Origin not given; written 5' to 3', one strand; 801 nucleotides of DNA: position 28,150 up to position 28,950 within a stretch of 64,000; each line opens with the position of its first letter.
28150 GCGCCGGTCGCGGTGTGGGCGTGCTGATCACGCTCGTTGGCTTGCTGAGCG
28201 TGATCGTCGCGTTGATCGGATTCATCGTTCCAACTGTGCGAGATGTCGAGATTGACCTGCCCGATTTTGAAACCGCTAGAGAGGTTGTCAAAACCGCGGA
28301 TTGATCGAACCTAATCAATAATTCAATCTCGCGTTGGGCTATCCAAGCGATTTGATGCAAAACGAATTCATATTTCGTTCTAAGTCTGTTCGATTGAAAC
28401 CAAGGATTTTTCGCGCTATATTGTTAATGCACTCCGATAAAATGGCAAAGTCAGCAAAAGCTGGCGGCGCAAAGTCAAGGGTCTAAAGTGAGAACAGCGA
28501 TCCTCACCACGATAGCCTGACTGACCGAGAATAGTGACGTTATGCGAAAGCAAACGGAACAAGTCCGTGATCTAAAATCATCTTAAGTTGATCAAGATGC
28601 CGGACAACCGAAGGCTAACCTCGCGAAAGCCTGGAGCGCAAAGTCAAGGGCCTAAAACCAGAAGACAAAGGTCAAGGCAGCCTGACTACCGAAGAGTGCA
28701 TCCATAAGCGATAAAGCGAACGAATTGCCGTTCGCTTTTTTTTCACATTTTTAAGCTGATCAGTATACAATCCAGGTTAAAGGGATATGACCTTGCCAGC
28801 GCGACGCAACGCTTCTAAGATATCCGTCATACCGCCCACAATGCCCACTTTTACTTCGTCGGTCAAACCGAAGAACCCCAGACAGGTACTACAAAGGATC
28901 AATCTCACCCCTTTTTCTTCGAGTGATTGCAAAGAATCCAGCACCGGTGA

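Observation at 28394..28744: Orphan tandem (possibly triple) c-di-GMP-I riboswitch array with its own promoter and terminator, aimed antisense into a convergent gene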

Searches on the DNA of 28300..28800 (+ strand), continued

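Call 20: search_with_rna_model(model_id=R1, sources=[L087, L088, L089, L090, L091, L092, L093, L094, L095, L096, L097, L098, L099, L100, L101, L102, L103, L104, L105, L106, L107, L108, L109, L110, L111, L112, L113, L114, L115, L116, L117, L118, L119, L120, L121, L122, L123, L124, L125, L126, L127, L128, L129, L130, L131, L132, L133, L134, L135, L136, L137, L138, L139, L140, L141, L142, L143, L144, L145, L146, L147, L148, L149, L150, L151, L152, L153, L154, L155, L156, L157, L158, L159, L160, L161, L162, L163, L164, L165, L166], max_evalue=0.01)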
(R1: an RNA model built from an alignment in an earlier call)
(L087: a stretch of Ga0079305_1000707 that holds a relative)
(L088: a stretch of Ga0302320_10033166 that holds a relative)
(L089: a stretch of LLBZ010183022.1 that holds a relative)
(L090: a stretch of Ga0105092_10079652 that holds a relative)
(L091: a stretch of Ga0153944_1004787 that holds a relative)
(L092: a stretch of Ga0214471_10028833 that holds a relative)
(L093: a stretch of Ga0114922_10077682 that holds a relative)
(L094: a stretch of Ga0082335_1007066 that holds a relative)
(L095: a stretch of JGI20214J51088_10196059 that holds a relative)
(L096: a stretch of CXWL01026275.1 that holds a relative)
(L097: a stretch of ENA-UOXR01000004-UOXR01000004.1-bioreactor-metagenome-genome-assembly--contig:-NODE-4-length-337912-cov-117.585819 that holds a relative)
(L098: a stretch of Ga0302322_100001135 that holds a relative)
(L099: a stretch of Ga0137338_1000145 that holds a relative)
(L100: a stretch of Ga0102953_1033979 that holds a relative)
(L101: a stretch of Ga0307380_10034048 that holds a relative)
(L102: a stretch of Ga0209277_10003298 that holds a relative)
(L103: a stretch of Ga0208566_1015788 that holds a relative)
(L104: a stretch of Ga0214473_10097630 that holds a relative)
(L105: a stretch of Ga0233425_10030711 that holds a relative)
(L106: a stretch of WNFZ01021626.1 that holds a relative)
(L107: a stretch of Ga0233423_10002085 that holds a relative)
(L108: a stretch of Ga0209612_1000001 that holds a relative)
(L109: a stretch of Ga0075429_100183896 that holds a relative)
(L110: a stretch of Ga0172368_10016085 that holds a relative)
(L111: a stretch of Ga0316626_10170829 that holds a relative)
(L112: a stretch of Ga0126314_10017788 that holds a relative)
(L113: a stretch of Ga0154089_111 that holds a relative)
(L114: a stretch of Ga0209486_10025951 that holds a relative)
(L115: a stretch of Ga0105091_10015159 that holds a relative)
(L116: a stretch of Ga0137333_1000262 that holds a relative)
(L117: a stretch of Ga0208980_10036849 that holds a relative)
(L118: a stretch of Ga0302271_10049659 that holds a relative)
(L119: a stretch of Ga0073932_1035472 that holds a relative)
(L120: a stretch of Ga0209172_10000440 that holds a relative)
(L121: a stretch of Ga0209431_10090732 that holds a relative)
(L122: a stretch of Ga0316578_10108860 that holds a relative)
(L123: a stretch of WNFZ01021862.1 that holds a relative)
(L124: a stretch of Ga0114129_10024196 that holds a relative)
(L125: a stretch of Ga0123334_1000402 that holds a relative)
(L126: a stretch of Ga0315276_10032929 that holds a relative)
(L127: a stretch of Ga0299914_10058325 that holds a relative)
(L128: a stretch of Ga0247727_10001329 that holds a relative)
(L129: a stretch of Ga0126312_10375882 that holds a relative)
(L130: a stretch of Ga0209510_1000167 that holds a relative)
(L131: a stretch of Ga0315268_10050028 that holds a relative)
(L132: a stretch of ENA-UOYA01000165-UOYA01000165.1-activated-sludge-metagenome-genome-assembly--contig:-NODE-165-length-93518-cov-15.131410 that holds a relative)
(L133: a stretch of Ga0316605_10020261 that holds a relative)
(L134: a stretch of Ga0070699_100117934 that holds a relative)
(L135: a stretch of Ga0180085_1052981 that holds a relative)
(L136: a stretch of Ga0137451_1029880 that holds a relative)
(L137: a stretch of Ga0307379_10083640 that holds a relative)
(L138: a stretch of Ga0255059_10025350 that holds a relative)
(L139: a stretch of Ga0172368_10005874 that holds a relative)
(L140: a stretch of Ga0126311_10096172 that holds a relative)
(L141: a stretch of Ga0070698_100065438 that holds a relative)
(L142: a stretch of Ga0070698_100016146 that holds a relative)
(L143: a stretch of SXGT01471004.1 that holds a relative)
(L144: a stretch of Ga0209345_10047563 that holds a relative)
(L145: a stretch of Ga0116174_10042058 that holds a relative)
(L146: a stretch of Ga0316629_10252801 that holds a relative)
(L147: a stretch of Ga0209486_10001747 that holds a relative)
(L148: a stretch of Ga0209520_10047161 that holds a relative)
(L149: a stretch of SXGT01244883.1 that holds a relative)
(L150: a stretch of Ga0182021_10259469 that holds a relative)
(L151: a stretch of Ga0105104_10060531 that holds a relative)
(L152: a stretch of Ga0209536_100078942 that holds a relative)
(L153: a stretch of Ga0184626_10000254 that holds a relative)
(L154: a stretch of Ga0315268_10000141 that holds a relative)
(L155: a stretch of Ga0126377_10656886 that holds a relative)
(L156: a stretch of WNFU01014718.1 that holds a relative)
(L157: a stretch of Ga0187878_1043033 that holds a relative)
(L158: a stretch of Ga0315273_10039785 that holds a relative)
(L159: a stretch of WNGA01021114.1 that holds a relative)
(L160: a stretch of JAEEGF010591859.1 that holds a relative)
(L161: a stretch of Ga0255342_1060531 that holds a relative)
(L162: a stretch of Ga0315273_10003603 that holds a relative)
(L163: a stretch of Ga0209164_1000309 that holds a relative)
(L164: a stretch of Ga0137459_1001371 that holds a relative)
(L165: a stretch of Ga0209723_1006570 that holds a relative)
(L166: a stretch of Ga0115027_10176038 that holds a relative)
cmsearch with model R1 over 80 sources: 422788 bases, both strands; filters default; matches with E-value up to 0.01: 175.
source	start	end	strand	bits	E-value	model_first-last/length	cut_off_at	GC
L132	2164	2251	+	107.3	2.2e-20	1-88/88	no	0.52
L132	2333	2416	+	98.7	1.5e-18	1-88/88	no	0.54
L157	1366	1447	-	79.2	2.4e-14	1-88/88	no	0.59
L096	4362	4449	+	77.9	4.4e-14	1-88/88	no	0.43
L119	2542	2633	-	77.6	5.1e-14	1-88/88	no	0.47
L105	3970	4060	-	76.7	8e-14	1-88/88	no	0.41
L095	1178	1261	-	76.7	8.1e-14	1-88/88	no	0.56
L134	639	723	+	76.7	8.1e-14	1-88/88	no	0.49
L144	992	1071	+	76.2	1e-13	1-88/88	no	0.57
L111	642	726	+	76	1.2e-13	1-88/88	no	0.55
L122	1374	1466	+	75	1.8e-13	1-88/88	no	0.47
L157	1537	1618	-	74.9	1.9e-13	1-88/88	no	0.49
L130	7556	7634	+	74.6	2.2e-13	1-88/88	no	0.54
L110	4057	4144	+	74.2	2.8e-13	1-88/88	no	0.47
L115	1592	1681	+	73.7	3.6e-13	1-88/88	no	0.46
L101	1467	1548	-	73.5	3.9e-13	1-88/88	no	0.52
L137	1233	1314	+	73.5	3.9e-13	1-88/88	no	0.52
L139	174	258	-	73.3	4.2e-13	1-88/88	no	0.47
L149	3812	3902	-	73.3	4.3e-13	1-88/88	no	0.41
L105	4146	4225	-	72.6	6e-13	1-88/88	no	0.55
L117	878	968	-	72.4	6.8e-13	1-88/88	no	0.43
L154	3288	3370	-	71.9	8.7e-13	1-88/88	no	0.49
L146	213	296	-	71.7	9.4e-13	1-88/88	no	0.55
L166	381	464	+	71.7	9.4e-13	1-88/88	no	0.55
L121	1309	1394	+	71.4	1.1e-12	1-88/88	no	0.44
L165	9831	9909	+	71.2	1.2e-12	1-88/88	no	0.54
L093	2140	2223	-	71.2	1.2e-12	1-88/88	no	0.56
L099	1016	1100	+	70.8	1.5e-12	1-88/88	no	0.52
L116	4714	4798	+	70.8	1.5e-12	1-88/88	no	0.52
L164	6960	7047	-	70.2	2e-12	1-88/88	no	0.48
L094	1570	1653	-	69.8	2.4e-12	1-88/88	no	0.58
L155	745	829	-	69.6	2.7e-12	1-88/88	no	0.55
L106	3588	3672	-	68.9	3.9e-12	1-88/88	no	0.58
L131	498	582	+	68.7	4.2e-12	1-88/88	no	0.52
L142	4376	4461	-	68.4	4.8e-12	1-88/88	no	0.5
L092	829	916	+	68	6e-12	1-88/88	no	0.44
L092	917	1006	+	67.9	6.1e-12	1-88/88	no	0.43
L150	91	172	-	67.8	6.6e-12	1-88/88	no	0.52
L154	3458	3537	-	67.4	7.8e-12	1-88/88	no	0.57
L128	5156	5240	-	67.2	8.9e-12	1-88/88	no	0.44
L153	1616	1702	-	67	9.8e-12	1-88/88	no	0.47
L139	340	419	-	66.5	1.2e-11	1-88/88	no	0.57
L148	207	288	+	66.5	1.2e-11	1-88/88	no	0.57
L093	1959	2044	-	66.4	1.3e-11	1-88/88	no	0.51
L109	1572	1656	-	66.4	1.3e-11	1-88/88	no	0.47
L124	585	669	-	66.4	1.3e-11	1-88/88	no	0.47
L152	205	296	+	66.4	1.3e-11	1-88/88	no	0.39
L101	1302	1383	-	66.3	1.4e-11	1-88/88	no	0.51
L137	1398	1479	+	66.3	1.4e-11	1-88/88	no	0.51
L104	1970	2054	-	66.2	1.4e-11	1-88/88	no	0.6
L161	245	325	+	66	1.6e-11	1-88/88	no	0.48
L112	671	754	-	65.6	1.9e-11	1-88/88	no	0.52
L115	1426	1505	+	65.5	2e-11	1-88/88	no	0.57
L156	4143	4227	-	65.4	2.1e-11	1-88/88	no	0.52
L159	3347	3431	+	65.4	2.1e-11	1-88/88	no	0.52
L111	824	907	+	65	2.5e-11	1-88/88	no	0.48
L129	813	895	-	65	2.6e-11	1-88/88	no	0.48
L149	3989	4068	-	65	2.6e-11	1-88/88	no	0.56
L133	2509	2588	+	64.8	2.9e-11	1-88/88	no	0.54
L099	850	931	+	64.7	3e-11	1-88/88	no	0.5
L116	4548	4629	+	64.7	3e-11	1-88/88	no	0.5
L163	4249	4330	-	64.3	3.6e-11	1-88/88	no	0.49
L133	2329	2406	+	64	4.2e-11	1-88/88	no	0.59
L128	5327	5406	-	64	4.2e-11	1-88/88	no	0.56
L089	710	794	+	64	4.3e-11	1-88/88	no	0.52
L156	3973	4059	-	64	4.3e-11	1-88/88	no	0.52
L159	3515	3601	+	64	4.3e-11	1-88/88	no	0.52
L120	6997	7077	+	63.9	4.4e-11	1-88/88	no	0.54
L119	2718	2797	-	63.9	4.5e-11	1-88/88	no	0.59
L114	1054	1139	-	63.8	4.7e-11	1-88/88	no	0.51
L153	1455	1532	-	63.8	4.7e-11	1-88/88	no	0.46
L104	2139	2223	-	63.8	4.8e-11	1-88/88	no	0.59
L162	1148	1230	-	63.7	5e-11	1-88/88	no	0.49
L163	4082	4163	-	63.7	5e-11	1-88/88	no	0.51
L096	4198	4277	+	63.7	5.1e-11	1-88/88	no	0.57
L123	2663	2740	+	63.6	5.2e-11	1-88/88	no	0.41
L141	177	263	+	63.3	6.1e-11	1-88/88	no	0.45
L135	321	405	-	63.2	6.4e-11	1-88/88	no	0.45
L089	627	709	+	63.1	6.7e-11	1-88/88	no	0.53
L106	3756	3840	-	62.7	8e-11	1-88/88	no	0.52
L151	182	266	+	62.7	8.1e-11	1-88/88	no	0.56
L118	1799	1882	+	62.5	9.1e-11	1-88/88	no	0.54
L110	3894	3973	+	62.5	9.1e-11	1-88/88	no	0.59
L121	1395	1477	+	62.3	9.7e-11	1-88/88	no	0.43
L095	1014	1097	-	62.3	9.9e-11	1-88/88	no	0.55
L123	2503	2580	+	62.2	1e-10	1-88/88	no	0.4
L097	354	432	-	62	1.2e-10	1-88/88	no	0.54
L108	6938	7016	+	62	1.2e-10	1-88/88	no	0.54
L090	480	563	+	62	1.2e-10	1-88/88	no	0.54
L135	154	238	-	61.9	1.2e-10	1-88/88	no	0.51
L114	2127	2212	-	61.8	1.3e-10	1-88/88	no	0.55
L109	1741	1818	-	61.5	1.5e-10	1-88/88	no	0.38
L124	754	831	-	61.5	1.5e-10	1-88/88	no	0.38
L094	1743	1826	-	61.3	1.6e-10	1-88/88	no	0.55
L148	38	121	+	61.1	1.8e-10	1-88/88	no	0.6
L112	838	921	-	61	1.8e-10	1-88/88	no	0.52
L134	471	555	+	61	1.9e-10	1-88/88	no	0.56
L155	912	996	-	60.9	2e-10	1-88/88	no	0.49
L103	1710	1793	-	60.8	2e-10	1-88/88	no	0.5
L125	3937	4014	+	60.8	2.1e-10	1-88/88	no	0.58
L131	331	418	+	60.7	2.2e-10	1-88/88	no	0.56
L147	5146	5231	-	60.5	2.4e-10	1-88/88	no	0.5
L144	821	899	+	60.3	2.6e-10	1-88/88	no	0.51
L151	15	99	+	60.3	2.7e-10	1-88/88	no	0.58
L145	190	269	-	60.2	2.8e-10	1-88/88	no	0.54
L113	226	303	+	60.2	2.8e-10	1-88/88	no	0.55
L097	530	609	-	60.1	2.9e-10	1-88/88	no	0.57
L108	6761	6840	+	60.1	2.9e-10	1-88/88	no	0.57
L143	3741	3824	+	60.1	2.9e-10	1-88/88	no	0.52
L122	1556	1643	+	60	3e-10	1-88/88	no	0.51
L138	1837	1918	-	60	3.1e-10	1-88/88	no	0.63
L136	1154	1237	-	60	3.1e-10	1-88/88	no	0.51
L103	1542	1625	-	59.7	3.6e-10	1-88/88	no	0.52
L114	1222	1305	-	59.6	3.8e-10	1-88/88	no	0.49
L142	4546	4630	-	59.4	4.1e-10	1-88/88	no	0.51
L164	7134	7213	-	58.9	5.2e-10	1-88/88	no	0.52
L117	1053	1132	-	58.8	5.7e-10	1-88/88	no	0.56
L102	1274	1355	+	58.7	5.9e-10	1-88/88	no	0.52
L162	1318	1397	-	58.7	5.9e-10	1-88/88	no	0.55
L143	3912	3995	+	58.6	6.1e-10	1-88/88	no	0.52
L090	642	720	+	58.5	6.5e-10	1-88/88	no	0.56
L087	5405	5491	+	58.3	7e-10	1-88/88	no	0.59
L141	344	421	+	58.1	7.8e-10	1-88/88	no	0.46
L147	6222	6307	-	58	8.1e-10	1-88/88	no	0.56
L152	297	384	+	57.9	8.6e-10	1-88/88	no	0.47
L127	2608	2692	+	57.8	9.3e-10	1-88/88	no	0.45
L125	3763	3840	+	57.5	1.1e-09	1-88/88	no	0.58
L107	1038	1115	-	57.3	1.2e-09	1-88/88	no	0.63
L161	410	491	+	57.2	1.2e-09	1-88/88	no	0.5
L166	211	295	+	57.2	1.2e-09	1-88/88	no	0.56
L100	381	465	+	57.1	1.3e-09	1-88/88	no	0.53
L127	2777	2861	+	57.1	1.3e-09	1-88/88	no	0.47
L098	10668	10754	-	57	1.3e-09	1-88/88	no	0.52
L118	1632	1715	+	56.1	2.2e-09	1-88/88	no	0.45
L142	5454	5539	-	56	2.2e-09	1-88/88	no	0.55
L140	140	224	-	55.5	2.8e-09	1-88/88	no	0.52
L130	7374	7452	+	55.5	2.8e-09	1-88/88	no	0.57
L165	9649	9727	+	55.5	2.8e-09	1-88/88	no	0.57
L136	1320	1403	-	55.3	3.1e-09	1-88/88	no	0.49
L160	4075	4155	-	55.3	3.2e-09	1-88/88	no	0.52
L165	650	727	+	55.1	3.4e-09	1-88/88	no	0.56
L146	382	466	-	55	3.6e-09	1-88/88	no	0.58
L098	10499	10583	-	55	3.7e-09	1-88/88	no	0.53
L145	352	432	-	54.9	3.8e-09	1-88/88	no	0.53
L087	5315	5392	+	54.8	4e-09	1-88/88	no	0.65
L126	3083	3181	-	54.8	4e-09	1-88/88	no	0.56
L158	793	891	+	54.8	4e-09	1-88/88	no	0.56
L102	1439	1522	+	54.8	4.1e-09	1-88/88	no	0.58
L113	400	477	+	54.8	4.1e-09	1-88/88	no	0.58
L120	6820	6901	+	54.1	5.8e-09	1-88/88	no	0.51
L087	5759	5838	+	53.9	6.4e-09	1-88/88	no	0.61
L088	8589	8670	+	53.8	6.7e-09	1-88/88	no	0.49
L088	8755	8841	+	53.2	9.1e-09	1-88/88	no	0.48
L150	258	341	-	52.9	1e-08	1-88/88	no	0.51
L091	3385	3464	-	52.8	1.1e-08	1-88/88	no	0.45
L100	217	301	+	52.5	1.3e-08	1-88/88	no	0.54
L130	13252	13329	+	52.4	1.3e-08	1-88/88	no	0.6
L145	27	107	-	52.3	1.4e-08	1-88/88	no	0.56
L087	5855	5942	+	52.2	1.4e-08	1-88/88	no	0.65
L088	8926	9007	+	51.6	2e-08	1-88/88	no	0.49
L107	875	952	-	51.4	2.2e-08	1-88/88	no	0.6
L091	3557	3635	-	51.3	2.2e-08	1-88/88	no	0.42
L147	5314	5398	-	50.7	3e-08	1-88/88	no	0.52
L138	1745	1823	-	49.5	5.5e-08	1-88/88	no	0.65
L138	1645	1734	-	47.2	1.7e-07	1-88/88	no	0.66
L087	5505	5582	+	46.2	2.8e-07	1-88/88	no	0.62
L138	1932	2077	-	43.9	8.9e-07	1-88/88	no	0.63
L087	5957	6045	+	43.8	9.4e-07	1-88/88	no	0.64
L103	2609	2693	-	43.2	1.3e-06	1-88/88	no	0.44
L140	1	57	-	38.4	1.3e-05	1-66/88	3'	0.54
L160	4252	4330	-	38.3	1.4e-05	1-88/88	no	0.41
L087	5596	5645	+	34.6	8.8e-05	1-88/88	no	0.64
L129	900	972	-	32.3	0.00027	1-88/88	no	0.37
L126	3240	3335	-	30.8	0.00055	1-88/88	no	0.53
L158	639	734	+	30.8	0.00055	1-88/88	no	0.53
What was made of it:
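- Tried and rejected: That model found diverse GEMM-I at 50-80 bits elsewhere (call 20), so its negative results are meaningful.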

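Call 25: search_rna_families(source=window, start=28527, end=28612, threshold=evalue, max_evalue=10, show_alignments=3)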
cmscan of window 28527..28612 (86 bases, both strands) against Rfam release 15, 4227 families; matches with E-value up to 10: 1.
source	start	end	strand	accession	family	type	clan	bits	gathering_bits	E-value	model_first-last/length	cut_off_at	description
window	28554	28575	+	RF01114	TMV_UPD-PK1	Cis-reg;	-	13.4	33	2.6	1-22/22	no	Pseudoknot of upstream pseudoknot domain (UPD) of the 3'UTR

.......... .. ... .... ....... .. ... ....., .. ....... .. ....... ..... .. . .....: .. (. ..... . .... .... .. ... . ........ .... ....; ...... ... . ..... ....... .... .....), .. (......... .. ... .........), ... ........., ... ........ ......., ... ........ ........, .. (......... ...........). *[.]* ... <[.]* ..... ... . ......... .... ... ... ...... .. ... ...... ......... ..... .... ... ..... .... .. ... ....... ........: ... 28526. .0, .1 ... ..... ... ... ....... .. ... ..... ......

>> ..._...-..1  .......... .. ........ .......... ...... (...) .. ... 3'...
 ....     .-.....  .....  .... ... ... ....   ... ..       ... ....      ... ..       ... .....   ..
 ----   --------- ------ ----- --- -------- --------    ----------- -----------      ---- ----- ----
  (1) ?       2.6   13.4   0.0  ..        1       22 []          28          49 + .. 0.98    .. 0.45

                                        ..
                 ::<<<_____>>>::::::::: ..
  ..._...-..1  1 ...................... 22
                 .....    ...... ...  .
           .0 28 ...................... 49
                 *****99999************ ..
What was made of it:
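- On c-di-GMP-I aptamer (RF01051): The middle unit does not meet this: no hit at E<=10 when scanned alone (call 25).
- The middle aptamer has lost its Rfam signature (call 25).
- Tried and rejected: There was still no hit (call 25).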
